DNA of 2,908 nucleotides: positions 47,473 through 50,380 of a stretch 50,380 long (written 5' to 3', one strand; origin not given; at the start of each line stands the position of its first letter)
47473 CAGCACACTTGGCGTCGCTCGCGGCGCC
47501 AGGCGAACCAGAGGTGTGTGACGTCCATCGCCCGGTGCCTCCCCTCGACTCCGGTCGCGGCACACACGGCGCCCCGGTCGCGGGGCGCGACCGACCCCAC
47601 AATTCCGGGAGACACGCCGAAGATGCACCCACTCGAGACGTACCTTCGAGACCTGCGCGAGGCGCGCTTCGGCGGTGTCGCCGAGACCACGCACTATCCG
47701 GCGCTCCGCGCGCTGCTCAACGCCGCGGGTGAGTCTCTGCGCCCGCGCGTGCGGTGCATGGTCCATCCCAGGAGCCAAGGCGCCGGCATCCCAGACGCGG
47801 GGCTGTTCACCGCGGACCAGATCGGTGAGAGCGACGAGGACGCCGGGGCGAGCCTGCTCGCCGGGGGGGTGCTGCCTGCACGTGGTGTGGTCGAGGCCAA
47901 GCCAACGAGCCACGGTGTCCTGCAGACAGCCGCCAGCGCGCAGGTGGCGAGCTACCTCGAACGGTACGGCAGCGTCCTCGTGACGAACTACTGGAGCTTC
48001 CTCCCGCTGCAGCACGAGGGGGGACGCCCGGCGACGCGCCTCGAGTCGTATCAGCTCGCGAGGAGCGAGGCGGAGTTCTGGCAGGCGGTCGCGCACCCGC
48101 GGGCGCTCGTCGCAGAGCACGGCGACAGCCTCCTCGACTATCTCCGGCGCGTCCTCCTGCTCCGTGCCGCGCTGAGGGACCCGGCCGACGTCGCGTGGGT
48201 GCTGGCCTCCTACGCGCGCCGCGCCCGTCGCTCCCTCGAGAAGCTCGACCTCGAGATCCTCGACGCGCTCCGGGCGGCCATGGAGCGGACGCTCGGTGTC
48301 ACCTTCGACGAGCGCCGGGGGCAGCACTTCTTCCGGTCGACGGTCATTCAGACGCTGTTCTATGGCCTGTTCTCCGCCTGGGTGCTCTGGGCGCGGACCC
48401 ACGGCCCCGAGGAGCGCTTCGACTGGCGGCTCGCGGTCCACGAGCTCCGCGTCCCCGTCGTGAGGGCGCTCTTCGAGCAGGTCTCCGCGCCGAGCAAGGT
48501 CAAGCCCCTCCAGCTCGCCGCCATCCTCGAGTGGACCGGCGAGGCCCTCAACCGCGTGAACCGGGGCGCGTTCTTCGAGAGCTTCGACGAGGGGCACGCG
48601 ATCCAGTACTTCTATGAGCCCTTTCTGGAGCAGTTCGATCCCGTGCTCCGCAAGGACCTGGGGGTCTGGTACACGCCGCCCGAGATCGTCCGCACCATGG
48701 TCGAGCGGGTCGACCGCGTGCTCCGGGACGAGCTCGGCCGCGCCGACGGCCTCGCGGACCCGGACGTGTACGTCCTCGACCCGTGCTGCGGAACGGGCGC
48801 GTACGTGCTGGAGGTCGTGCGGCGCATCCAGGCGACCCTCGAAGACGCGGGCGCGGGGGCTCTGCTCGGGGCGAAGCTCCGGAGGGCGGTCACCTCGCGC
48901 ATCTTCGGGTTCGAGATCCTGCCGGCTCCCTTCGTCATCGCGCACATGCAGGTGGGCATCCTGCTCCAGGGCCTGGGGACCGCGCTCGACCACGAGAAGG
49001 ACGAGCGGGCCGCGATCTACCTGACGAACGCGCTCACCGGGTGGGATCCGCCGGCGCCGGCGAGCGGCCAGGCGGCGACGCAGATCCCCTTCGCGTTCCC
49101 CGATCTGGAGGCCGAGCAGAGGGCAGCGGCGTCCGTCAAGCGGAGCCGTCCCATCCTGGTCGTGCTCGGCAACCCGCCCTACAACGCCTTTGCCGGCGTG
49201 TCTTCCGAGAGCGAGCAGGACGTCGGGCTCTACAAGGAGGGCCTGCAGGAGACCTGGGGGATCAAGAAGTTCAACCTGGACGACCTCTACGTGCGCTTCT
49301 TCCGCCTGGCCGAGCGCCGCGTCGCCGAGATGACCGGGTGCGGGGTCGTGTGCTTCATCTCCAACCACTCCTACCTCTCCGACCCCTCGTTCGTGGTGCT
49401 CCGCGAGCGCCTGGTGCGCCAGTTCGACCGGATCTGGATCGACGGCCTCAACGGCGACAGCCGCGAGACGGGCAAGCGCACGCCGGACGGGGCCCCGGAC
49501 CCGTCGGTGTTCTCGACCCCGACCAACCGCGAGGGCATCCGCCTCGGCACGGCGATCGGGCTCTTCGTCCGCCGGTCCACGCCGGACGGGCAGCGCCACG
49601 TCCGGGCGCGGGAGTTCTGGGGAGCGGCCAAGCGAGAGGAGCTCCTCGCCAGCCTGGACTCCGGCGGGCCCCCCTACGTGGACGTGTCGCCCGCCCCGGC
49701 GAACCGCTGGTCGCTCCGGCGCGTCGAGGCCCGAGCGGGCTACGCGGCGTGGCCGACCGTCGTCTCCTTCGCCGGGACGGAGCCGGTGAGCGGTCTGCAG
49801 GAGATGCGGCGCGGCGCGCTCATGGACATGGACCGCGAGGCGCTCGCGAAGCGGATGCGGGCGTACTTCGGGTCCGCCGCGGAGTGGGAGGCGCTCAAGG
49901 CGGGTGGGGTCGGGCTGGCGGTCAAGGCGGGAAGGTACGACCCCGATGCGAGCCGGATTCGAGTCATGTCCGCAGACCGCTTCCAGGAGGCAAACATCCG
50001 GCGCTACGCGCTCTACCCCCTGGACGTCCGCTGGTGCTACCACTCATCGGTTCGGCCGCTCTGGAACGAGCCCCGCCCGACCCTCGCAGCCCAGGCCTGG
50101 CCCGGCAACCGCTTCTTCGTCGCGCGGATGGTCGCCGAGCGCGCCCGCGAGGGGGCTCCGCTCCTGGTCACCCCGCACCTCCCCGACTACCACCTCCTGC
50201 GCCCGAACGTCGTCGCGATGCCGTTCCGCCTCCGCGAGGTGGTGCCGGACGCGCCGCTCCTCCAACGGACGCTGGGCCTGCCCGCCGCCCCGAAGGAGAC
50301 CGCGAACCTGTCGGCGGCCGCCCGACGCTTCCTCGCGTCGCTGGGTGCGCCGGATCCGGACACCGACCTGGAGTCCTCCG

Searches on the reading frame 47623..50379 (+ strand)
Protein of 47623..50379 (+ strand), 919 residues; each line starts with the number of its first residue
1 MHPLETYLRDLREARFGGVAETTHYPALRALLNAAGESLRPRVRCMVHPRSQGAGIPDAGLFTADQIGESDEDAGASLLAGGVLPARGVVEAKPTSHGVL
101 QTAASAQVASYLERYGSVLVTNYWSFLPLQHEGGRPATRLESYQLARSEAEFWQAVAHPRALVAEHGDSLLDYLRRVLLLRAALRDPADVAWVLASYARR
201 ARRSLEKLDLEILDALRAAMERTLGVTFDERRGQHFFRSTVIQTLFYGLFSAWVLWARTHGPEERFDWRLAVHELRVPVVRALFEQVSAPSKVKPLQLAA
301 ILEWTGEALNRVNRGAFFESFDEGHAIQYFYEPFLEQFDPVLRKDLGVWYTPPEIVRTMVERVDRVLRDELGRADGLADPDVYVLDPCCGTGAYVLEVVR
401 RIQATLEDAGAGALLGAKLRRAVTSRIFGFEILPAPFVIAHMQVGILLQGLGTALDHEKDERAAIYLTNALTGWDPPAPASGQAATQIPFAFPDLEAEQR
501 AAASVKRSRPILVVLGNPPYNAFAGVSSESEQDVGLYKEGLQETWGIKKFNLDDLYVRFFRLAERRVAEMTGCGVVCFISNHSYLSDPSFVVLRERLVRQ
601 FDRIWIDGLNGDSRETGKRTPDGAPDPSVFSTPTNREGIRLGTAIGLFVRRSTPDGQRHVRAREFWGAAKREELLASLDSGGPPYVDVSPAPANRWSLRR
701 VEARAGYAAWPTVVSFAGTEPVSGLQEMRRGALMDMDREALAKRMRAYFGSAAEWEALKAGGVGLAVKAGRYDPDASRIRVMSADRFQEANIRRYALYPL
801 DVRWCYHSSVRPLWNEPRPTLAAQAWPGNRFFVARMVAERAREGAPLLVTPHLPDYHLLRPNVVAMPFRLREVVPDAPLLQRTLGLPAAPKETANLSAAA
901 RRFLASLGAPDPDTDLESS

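Call 26: search_protein_families(library=pfam, proteins=[window:47623-50379:+], max_evalue=0.01)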
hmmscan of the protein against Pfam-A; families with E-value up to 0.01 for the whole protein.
window:47623-50379:+ (919 aa): 3 families
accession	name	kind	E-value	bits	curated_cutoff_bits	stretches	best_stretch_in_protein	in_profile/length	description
PF02384.22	N6_Mtase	-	4e-09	36.7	20.4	1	329-444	8-97/311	N-6 DNA Methylase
PF18135.7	Type_ISP_C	-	2.9e-05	23.8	25.9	1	782-897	67-171/342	Type ISP C-terminal specificity domain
PF07669.17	Eco57I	-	0.0021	18.6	25.3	1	513-589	77-142/171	Eco57I restriction-modification methylase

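Call 27: search_protein_families(library=padloc, proteins=[window:47623-50379:+], max_evalue=0.001)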
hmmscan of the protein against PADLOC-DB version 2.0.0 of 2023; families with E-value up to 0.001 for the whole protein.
window:47623-50379:+ (919 aa): 17 families
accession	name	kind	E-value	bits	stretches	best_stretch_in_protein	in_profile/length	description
PDLC03631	REase_MTase_IIG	-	1.3e-66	223.3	1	184-857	153-818/1086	Type IIG restriction enzyme-methyltransferase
PDLC03610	REase_MTase_IIG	-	5.5e-60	201.5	2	88-547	67-503/1096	Type IIG restriction enzyme-methyltransferase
PDLC03621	REase_MTase_IIG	-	4.3e-25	85.9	1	327-659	284-593/1024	Type IIG restriction enzyme-methyltransferase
PDLC03597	REase_MTase_IIG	-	4e-24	82.3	1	327-677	861-1189/1646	Type IIG restriction enzyme-methyltransferase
PDLC03051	REase_MTase_I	-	8e-19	64.3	1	329-620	847-1125/1591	Type I restriction enzyme-methyltransferase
PDLC04134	mad2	-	4.2e-12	43.6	1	281-602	218-418/492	mads_2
PDLC03338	MTase_II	-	2.1e-11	41.2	1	338-446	121-215/604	Type II methyltransferase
PDLC03025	MTase_I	-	4e-11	40.3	1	308-457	125-250/569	Type I methyltransferase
PDLC03630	REase_MTase_IIG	-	3.8e-10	36.2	1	342-441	366-463/1100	Type IIG restriction enzyme-methyltransferase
PDLC02529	PglX|PglXI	-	2.2e-08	30.3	1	381-585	228-425/1189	PglX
PDLC03348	MTase_II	-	8.5e-07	25.8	1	343-448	217-313/727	Type II methyltransferase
PDLC03021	MTase_I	-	3.1e-06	24.3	1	318-443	137-244/491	Type I methyltransferase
PDLC03335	MTase_II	-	0.00016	18.5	0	316-452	49-166/607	Type II methyltransferase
PDLC03604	REase_MTase_IIG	-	0.00051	16.2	0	513-585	537-603/1011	Type IIG restriction enzyme-methyltransferase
PDLC03029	MTase_I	-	0.00054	16.5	1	280-417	113-235/661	Type I methyltransferase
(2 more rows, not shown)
